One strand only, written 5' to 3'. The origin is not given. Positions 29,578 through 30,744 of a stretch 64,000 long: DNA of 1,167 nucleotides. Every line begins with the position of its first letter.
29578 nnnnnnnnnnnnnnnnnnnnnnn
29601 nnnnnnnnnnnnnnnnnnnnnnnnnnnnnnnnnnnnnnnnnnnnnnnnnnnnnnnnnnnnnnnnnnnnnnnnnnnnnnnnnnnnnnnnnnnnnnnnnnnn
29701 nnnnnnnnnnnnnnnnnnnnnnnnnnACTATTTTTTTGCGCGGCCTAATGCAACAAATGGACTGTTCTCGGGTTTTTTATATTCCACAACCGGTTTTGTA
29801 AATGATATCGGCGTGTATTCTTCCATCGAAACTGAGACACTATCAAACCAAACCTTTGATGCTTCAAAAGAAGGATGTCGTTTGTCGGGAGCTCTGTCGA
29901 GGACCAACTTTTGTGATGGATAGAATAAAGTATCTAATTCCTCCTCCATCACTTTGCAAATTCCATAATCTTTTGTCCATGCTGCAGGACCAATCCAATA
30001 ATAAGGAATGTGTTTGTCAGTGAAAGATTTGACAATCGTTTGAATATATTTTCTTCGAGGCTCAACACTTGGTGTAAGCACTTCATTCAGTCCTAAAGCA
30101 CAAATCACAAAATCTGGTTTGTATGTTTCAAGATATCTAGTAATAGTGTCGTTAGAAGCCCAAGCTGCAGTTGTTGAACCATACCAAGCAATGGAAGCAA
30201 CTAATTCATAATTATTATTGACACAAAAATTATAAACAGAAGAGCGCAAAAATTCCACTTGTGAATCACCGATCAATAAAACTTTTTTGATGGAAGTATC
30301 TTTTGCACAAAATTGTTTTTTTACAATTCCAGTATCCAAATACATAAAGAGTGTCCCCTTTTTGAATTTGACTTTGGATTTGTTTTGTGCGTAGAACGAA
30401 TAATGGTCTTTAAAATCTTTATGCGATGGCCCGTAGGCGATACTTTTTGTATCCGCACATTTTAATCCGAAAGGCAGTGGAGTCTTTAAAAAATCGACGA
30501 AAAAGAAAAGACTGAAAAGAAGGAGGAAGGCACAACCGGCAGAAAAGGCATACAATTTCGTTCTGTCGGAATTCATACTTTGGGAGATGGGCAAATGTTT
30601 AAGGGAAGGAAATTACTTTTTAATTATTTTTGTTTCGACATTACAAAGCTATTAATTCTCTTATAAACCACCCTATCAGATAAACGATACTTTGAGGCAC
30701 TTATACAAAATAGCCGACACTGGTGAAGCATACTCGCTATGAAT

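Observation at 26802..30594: MBOAT plus two SGNH proteins (one with LysM): candidate peptidoglycan or polysaccharide O-acetylation operon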

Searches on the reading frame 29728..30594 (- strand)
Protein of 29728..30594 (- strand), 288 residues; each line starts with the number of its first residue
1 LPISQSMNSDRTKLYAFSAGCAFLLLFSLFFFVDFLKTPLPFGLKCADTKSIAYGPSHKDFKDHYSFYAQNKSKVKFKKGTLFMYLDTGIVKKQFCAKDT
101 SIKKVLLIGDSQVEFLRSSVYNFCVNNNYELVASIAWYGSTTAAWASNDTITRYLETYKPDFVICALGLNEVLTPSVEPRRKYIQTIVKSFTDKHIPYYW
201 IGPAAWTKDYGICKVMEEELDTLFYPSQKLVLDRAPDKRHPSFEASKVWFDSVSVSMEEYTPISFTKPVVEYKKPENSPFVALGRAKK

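Call 4: search_protein_families(library=pfam, proteins=[window:29728-30594:-], max_evalue=0.1)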
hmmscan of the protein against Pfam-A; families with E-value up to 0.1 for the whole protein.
window:29728-30594:- (288 aa): 3 families
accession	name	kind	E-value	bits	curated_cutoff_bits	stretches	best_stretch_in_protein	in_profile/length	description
PF13472.12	Lipase_GDSL_2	-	0.009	17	32.9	1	135-209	39-121/178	GDSL-like Lipase/Acylhydrolase family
PF04311.20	DUF459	-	0.014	15.2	27.2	0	104-203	1-116/197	Protein of unknown function (DUF459)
PF02375.23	JmjN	-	0.071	13.4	26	0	206-215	23-32/34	jmjN domain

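Call 5: search_protein_families(library=ncbifam, proteins=[window:29728-30594:-], max_evalue=0.1)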
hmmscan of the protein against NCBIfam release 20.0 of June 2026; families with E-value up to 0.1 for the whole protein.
window:29728-30594:- (288 aa): 0 families

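Call 6: search_solved_structures(query=window:29728-30594:-, max_evalue=10, show_alignments=2)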
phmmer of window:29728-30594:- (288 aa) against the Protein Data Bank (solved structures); distinct sequences matched with E-value up to 10: 2.
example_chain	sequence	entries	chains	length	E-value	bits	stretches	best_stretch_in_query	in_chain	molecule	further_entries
7c23_A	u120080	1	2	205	0.68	12.6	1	137-205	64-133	Carboxylesterase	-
7c29_A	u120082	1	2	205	0.85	12.3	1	137-205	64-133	Carboxylesterase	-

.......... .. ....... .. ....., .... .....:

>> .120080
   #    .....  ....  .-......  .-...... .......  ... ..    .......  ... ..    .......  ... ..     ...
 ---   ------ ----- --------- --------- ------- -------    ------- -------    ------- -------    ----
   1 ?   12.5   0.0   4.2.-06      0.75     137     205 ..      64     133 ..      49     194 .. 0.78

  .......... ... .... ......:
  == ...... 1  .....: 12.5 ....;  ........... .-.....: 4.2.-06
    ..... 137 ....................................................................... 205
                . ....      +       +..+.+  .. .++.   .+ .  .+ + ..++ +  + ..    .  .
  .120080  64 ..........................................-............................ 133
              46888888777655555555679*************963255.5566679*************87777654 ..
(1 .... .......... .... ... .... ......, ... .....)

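Call 9: find_homologous_proteins(query=window:29728-30594:-)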
Query window:29728-30594:- (288 aa): 71 proteins with E <= 0.001 among 1072 candidates.
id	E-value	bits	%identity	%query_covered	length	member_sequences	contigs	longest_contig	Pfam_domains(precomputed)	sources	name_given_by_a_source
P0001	8.2e-135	467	100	71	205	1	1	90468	-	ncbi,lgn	-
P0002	2.3e-129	449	69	98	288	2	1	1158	-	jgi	jgi:hypothetical protein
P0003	4.0e-125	435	67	98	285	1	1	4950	-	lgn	-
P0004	2.2e-124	433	69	98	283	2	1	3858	-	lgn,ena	-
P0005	4.8e-124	432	68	98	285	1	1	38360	-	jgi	jgi:hypothetical protein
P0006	5.4e-122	425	66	96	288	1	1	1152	-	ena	-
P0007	4.7e-117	409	63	98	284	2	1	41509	-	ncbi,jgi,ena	-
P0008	5.1e-107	376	61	97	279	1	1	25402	-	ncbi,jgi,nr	ncbi:MAG TPA: hypothetical protein VL651_00045 [Bacteroidia bacterium]|jgi:hypothetical protein|nr:h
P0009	4.4e-103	363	59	98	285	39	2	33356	-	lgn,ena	-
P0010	3.0e-98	347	54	98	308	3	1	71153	-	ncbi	ncbi:hypothetical protein BH11BAC7_BH11BAC7_02170 [soil metagenome]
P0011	4.9e-98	346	55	98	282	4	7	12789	-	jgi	jgi:hypothetical protein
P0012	2.2e-97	344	54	98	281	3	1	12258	-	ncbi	-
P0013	1.7e-96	341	55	93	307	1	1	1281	-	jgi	jgi:hypothetical protein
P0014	1.2e-93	332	54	96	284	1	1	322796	-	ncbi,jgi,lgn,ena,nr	ncbi:MAG TPA: hypothetical protein VK826_07475 [Bacteroidia bacterium]|nr:hypothetical protein [Bact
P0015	1.5e-93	331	54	98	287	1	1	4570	-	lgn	-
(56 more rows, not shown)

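Call 20: predict_structure(alignment_id=A1)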
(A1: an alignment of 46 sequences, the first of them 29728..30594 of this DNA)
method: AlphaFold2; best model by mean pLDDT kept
length: 288 residues; sequences in the alignment: 46
mean_pLDDT: 83.4   pTM: 0.66
mean pLDDT of the five models: 83.4, 82.6, 82.1, 81.9, 81.3
residues with pLDDT >= 90: 181; 70-90: 38; 50-70: 32; < 50: 37
segments of 3 or more residues with pLDDT < 50: 58-74, 84-98
pLDDT, mean of each block of 10 residues (from residue 1): 62 92 95 82 63 54 41 51 44 47 95 95 97 96 95 98 95 87 97 98 90 95 96 91 96 96 94 96 79
secondary structure, 60 per line:
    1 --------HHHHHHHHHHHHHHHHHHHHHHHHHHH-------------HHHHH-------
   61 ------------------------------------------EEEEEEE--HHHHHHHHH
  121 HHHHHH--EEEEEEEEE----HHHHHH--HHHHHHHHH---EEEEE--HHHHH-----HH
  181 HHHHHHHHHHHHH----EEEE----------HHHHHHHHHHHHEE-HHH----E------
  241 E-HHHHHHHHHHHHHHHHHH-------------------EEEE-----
elements in order: H9-35 H49-53 E103-109 H112-126 E129-137 H142-147 H150-158 E162-166 H169-173 H179-193 E198-201 H212-223 H243-260 E280-283

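Call 23: fold_search(model_id=the predicted structure, library=pdb)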
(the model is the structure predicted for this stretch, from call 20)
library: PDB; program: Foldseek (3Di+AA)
matches with E <= 10: 1577; with E <= 0.001: 11
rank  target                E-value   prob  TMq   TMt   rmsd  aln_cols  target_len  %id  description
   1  5tic_B                2.2e-06  1.00  0.41  0.62   4.7       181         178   18  X-ray structure of wild-type E. coli Acyl-CoA thioesterase I at pH 5 (released 2017-04-26)
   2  3p94_C                2.4e-05  1.00  0.41  0.57   4.6       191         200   15  Crystal structure of a GDSL-like Lipase (BDI_0976) from Parabacteroides distasonis ATCC 8503 at 1.93 A resolution (released 2010-11-03)
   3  9hi5_B                2.9e-05  1.00  0.39  0.50   5.4       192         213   17  Structure of scaffold FI6-focused design_02 (released 2025-12-03)
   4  3p94_D                4.8e-05  1.00  0.42  0.57   4.4       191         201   15  Crystal structure of a GDSL-like Lipase (BDI_0976) from Parabacteroides distasonis ATCC 8503 at 1.93 A resolution (released 2010-11-03)
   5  3p94_A                8.5e-05  1.00  0.41  0.55   4.6       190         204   15  Crystal structure of a GDSL-like Lipase (BDI_0976) from Parabacteroides distasonis ATCC 8503 at 1.93 A resolution (released 2010-11-03)
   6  9hi5_C                1.1e-04  1.00  0.36  0.48   5.7       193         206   16  Structure of scaffold FI6-focused design_02 (released 2025-12-03)
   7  7ddy_B                1.9e-04  1.00  0.43  0.60   4.3       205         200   13  Crystal structure of an acetyl xylan esterase AlAXEase (released 2021-06-02)
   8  7ddy_D                2.5e-04  1.00  0.41  0.57   4.3       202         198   15  Crystal structure of an acetyl xylan esterase AlAXEase (released 2021-06-02)
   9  7c23_A                3.2e-04  1.00  0.37  0.52  13.8       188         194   20  Crystal structure of CrmE10, a SGNH-hydrolase family esterase (released 2020-05-20)
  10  7bxb_A                3.6e-04  1.00  0.42  0.53   5.4       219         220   14  Crystal structure of Ca_00311 (released 2021-04-21)
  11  7bxc_J                6.0e-04  1.00  0.43  0.55   5.1       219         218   14  Crystal structure of Ca_00311 form II (released 2021-04-21)
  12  5ufy                  1.8e-03  1.00  0.39  0.58   4.2       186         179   17  Structure of Streptococcus pneumoniae peptidoglycan O-acetyltransferase A (OatA) C-terminal catalytic domain (released 2017-10-25)
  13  1xn1_C                2.4e-03  0.99  0.31  0.52   7.9       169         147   10  Crystal Structure Of Lumazine Synthase From Brucella Abortus (Orthorhombic Form At 3.05 Angstroms) (released 2005-09-27)
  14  3wrw_D                2.5e-03  0.94  0.29  0.22   8.9       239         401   13  Crystal structure of the N-terminal domain of resistance protein (released 2014-08-13)
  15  2obx_B                3.5e-03  0.99  0.29  0.49   5.5       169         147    9  Lumazine synthase RibH2 from Mesorhizobium loti (Gene mll7281, Swiss-Prot entry Q986N2) complexed with inhibitor 5-Nit (released 2007-08-14)
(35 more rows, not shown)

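Call 25: search_solved_structures(query=A1, max_evalue=10, show_alignments=3)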
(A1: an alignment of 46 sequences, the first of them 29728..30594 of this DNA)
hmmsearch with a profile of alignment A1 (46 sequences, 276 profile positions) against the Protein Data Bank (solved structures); distinct sequences matched with E-value up to 10: 0.

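Call 27: find_related_loci(query=A1, collection=genome_contigs, flank=6000)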
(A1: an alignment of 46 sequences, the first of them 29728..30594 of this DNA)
Query A1 (288 aa) in genome_contigs; peptide patterns used: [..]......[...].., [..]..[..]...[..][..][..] (x = any residue, [..] = any of these).
71 stretches matched a pattern; 57 encode a relative of the query (tblastn E <= 1e-3); 56 distinct loci.
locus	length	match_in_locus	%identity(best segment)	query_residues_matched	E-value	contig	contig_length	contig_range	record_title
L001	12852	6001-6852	63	7-288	5e-121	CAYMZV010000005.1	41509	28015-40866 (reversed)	MAG TPA_asm: uncultured Chryseobacterium sp. isolate binchicken_co50_371 genome assembly, contig: NODE_918_length_41509_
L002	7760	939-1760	61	7-284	2e-111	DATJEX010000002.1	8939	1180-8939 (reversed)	MAG TPA_asm: Bacteroidia bacterium isolate SMAG_U15444 k141_922796, whole genome shotgun sequence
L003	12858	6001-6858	53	2-288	8e-104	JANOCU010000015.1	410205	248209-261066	MAG: Bacteroidota bacterium isolate VAR_17_metabat_285 VAR_17_k141_3170550, whole genome shotgun sequence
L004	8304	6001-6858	53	2-288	9e-103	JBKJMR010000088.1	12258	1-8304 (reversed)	MAG: Bacteroidia bacterium isolate ant_bin.335 k117_161823, whole genome shotgun sequence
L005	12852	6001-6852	54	6-287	1e-102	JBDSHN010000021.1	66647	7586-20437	MAG: Bacteroidia bacterium isolate cluster1_bin.277 k127_12559397, whole genome shotgun sequence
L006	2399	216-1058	54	5-283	2e-98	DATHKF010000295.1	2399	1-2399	MAG TPA_asm: Bacteroidia bacterium isolate SMAG_U12573 k141_179063, whole genome shotgun sequence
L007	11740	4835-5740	38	3-287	1e-59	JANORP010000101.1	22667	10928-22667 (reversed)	MAG: Bacteroidota bacterium isolate VAR_4_metabat_163 VAR_4_k141_476369, whole genome shotgun sequence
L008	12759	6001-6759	39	20-274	1e-58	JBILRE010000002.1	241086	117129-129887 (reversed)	MAG: Crocinitomicaceae bacterium isolate ME2018-06-14_3300042564_group8_bin177 Rohwer_bin809_scaffold_14_c1, whole genom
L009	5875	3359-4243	38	7-283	2e-57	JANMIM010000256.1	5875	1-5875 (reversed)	MAG: Bacteroidota bacterium isolate OTE_70_concoct_362_sub OTE_70_k141_2761945, whole genome shotgun sequence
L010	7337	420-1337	36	10-287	4e-57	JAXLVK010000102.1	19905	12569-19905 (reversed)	MAG: Bacteroidia bacterium isolate STL-BAC54 C1.71.fa-102, whole genome shotgun sequence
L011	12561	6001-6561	48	103-287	2e-56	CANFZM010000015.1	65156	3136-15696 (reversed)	MAG: Flavobacteriaceae bacterium isolate Jr-19feb18-71 genome assembly, contig: Jr-19feb18-C138, whole genome shotgun se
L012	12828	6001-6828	37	6-287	4e-56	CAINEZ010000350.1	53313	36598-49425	MAG: uncultured Bacteroidetes bacterium isolate AlinenLipids_bin-7249 genome assembly, contig: bin-7249:350/704, whole g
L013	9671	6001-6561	47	103-287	4e-56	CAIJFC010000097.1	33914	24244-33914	MAG: uncultured Bacteroidetes bacterium isolate Erken-D8_bin-0124 genome assembly, contig: bin-0124:097/366, whole genom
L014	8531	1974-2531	48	99-283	1e-55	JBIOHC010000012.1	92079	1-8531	MAG: Bacteroidia bacterium isolate GcC11-26 k141_1556792_length_92079_cov_46.0639, whole genome shotgun sequence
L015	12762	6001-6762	39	20-267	1e-55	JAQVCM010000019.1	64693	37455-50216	MAG: Crocinitomicaceae bacterium isolate STD2_89 NODE_1497_length_64693_cov_6.918115_Sandtown_D2, whole genome shotgun s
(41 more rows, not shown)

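Call 51: search_protein_representatives(alignment_id=A1)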
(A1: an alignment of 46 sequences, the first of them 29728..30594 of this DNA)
Query: 46 sequences, 276 profile positions. Proteins with E-value up to 0.001 (for the whole library): 844; up to 1e-10: 514; up to 1e-30: 261. The best 150 are listed.
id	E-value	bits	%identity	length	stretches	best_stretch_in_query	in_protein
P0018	1.0e-102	359.5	-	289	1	2-275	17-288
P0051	1.1e-100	352.9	-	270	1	1-273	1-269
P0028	8.6e-99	346.6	-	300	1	2-276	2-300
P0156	3.5e-97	341.4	-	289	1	1-275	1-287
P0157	9.0e-95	333.5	-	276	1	7-276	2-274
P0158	1.2e-93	329.8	-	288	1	2-273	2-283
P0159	2.5e-91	322.2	-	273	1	3-276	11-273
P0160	2.1e-88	312.6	-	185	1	92-274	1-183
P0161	1.0e-87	310.3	-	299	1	3-275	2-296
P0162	6.2e-87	307.8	-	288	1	6-274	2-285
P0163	1.7e-86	306.3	-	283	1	8-275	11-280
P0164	2.6e-83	295.9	-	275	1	7-273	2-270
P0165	2.0e-80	286.4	-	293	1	3-246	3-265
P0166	5.5e-79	281.7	-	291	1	6-273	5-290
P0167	1.1e-78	280.7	-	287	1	11-274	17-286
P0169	5.4e-73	262.0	-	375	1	3-274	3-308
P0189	1.3e-51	191.9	-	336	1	52-274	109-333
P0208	1.8e-49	184.9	-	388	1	14-252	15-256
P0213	4.8e-49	183.5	-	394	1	16-249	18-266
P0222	3.3e-48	180.7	-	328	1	71-255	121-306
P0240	2.0e-46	174.9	-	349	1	3-252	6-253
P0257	1.0e-44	169.3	-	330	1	16-249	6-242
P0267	5.9e-44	166.8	-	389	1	78-247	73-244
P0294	1.3e-41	159.0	-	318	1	29-250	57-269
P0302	7.9e-41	156.5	-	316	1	77-253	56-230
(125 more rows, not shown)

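Call 52: list_cluster_members(proteins=[P0169, P0189, P0208, P0213, P0240, P0257, P0267, P0294, P0302, P0222])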
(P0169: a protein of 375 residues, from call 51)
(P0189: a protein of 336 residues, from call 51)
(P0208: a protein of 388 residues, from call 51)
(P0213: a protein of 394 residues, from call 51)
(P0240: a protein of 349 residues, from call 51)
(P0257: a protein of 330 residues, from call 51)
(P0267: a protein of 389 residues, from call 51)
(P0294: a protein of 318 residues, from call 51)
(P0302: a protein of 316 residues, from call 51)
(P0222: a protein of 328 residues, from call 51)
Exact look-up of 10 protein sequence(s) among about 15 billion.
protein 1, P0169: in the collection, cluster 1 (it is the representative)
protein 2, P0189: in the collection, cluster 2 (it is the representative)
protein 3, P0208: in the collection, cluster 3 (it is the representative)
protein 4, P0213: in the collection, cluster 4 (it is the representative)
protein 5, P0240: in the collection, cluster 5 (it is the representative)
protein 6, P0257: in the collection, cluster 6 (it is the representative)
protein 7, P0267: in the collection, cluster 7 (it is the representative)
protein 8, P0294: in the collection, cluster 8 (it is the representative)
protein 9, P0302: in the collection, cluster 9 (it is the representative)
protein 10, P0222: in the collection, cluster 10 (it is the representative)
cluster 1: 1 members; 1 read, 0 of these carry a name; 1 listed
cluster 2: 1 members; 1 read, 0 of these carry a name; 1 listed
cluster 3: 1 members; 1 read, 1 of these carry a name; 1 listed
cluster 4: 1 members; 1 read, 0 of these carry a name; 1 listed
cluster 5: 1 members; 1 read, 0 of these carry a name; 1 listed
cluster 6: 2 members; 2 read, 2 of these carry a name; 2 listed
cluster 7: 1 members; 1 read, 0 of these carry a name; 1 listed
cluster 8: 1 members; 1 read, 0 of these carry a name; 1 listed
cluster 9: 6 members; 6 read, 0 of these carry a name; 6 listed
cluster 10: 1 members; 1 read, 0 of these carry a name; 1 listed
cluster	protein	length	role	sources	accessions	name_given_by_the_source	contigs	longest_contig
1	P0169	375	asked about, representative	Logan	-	-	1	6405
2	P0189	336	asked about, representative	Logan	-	-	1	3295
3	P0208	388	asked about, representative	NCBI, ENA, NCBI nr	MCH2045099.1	MAG: SGNH/GDSL hydrolase family protein [Saprospiraceae bacterium] | SGNH/GDSL hydrolase family protein [Saprospiraceae bacterium]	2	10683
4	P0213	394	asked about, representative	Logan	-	-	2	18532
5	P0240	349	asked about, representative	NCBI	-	-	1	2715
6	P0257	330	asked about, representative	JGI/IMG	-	hypothetical protein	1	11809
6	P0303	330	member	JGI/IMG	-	hypothetical protein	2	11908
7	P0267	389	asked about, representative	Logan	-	-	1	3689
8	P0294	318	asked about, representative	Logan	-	-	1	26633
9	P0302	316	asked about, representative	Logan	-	-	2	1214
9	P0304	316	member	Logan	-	-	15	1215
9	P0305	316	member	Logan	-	-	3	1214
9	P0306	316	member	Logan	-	-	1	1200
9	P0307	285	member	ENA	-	-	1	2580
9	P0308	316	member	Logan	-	-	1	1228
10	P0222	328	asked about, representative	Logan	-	-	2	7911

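Call 60: search_protein_families(library=pfam, alignment_id=A1, max_evalue=0.1)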
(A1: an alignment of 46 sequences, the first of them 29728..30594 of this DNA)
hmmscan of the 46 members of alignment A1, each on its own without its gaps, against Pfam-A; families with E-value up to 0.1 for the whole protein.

A. member 1, window:29728-30594:- (288 aa): 3 families
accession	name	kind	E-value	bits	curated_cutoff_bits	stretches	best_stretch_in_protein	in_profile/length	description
PF13472.12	Lipase_GDSL_2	-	0.009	17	32.9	1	135-209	39-121/178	GDSL-like Lipase/Acylhydrolase family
PF04311.20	DUF459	-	0.014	15.2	27.2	0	104-203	1-116/197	Protein of unknown function (DUF459)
PF02375.23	JmjN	-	0.071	13.4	26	0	206-215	23-32/34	jmjN domain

B. families by the number of members that match (of 46 scanned): 13 families
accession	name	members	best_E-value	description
PF13472.12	Lipase_GDSL_2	26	1.1e-05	GDSL-like Lipase/Acylhydrolase family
PF04311.20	DUF459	22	0.00017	Protein of unknown function (DUF459)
PF00657.28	Lipase_GDSL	10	0.0065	GDSL-like Lipase/Acylhydrolase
PF19040.6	SGNH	6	0.03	SGNH domain (fused to AT3 domains)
PF24662.1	DUF7650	4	0.0053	Domain of unknown function (DUF7650)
PF17700.6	DUF5546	3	0.04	Family of unknown function (DUF5546)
PF01331.24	mRNA_cap_enzyme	1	0.032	mRNA capping enzyme, catalytic domain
PF18774.7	APOBEC4_like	1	0.041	APOBEC4-like -AID/APOBEC-deaminase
PF00566.25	RabGAP-TBC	1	0.046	Rab-GTPase-TBC domain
PF01364.23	Peptidase_C25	1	0.048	Peptidase family C25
PF16127.10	DUF4839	1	0.059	Domain of unknown function (DUF4839)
PF02375.23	JmjN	1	0.071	jmjN domain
PF06331.17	Tfb5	1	0.099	Transcription factor TFIIH complex subunit Tfb5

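Call 62: find_encoding_contigs(protein=P0001, flank=3000, max_places=2)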
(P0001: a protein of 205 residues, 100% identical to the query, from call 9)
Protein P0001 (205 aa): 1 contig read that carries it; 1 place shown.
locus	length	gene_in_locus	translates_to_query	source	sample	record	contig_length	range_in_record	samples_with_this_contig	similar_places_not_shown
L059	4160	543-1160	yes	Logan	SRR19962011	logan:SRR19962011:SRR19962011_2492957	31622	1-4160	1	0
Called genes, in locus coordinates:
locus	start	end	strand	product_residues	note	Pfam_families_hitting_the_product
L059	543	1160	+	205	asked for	-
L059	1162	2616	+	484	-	PF03062:MBOAT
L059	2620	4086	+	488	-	PF00657:Lipase_GDSL (faint), PF13472:Lipase_GDSL_2, PF01476:LysM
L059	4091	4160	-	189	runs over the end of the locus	-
